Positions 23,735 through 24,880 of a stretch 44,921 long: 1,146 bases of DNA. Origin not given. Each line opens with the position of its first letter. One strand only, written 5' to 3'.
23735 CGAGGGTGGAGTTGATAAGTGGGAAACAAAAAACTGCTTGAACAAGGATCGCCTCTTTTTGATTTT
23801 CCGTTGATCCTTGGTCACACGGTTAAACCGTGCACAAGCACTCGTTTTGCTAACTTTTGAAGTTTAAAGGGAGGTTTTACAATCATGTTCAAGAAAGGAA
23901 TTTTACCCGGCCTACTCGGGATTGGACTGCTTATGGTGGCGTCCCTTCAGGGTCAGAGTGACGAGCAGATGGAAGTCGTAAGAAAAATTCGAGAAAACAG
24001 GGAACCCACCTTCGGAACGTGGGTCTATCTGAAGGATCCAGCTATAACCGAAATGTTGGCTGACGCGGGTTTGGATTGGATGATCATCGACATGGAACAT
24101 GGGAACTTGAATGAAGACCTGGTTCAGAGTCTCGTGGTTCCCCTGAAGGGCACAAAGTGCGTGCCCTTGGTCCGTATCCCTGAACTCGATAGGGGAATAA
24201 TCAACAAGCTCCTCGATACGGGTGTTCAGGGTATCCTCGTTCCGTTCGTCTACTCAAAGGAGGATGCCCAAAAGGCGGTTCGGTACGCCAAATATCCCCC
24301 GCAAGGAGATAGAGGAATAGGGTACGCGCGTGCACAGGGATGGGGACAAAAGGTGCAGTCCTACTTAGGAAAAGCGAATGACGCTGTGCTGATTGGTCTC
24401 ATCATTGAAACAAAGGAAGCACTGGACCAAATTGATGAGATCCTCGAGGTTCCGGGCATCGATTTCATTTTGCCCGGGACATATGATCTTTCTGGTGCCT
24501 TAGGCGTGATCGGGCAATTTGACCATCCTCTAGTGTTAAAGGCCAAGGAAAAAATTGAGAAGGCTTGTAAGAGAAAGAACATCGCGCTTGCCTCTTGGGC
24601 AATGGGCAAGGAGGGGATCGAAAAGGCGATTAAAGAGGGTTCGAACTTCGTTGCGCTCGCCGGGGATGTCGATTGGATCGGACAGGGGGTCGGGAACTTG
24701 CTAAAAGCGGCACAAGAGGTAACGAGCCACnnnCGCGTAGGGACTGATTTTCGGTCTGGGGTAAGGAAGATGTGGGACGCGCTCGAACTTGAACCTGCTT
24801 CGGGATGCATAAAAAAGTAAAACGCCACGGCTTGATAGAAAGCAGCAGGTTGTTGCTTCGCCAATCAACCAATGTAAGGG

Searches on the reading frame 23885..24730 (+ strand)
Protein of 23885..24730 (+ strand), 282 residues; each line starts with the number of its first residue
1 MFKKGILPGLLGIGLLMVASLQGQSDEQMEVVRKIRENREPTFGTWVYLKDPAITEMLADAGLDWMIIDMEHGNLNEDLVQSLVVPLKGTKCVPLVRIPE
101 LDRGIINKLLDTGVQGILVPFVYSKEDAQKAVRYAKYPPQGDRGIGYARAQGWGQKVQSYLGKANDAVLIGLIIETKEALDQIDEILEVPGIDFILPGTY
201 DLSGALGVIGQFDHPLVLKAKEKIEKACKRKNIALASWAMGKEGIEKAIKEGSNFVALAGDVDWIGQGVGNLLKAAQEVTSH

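Call 28: search_protein_families(library=pfam, proteins=[window:23885-24730:+], max_evalue=0.00001)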
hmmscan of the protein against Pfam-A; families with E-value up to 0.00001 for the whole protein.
window:23885-24730:+ (282 aa): 1 family
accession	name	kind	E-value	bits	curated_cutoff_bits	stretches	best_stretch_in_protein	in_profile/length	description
PF03328.21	HpcH_HpaI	-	1.3e-35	123.1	25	1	43-262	2-215/221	HpcH/HpaI aldolase/citrate lyase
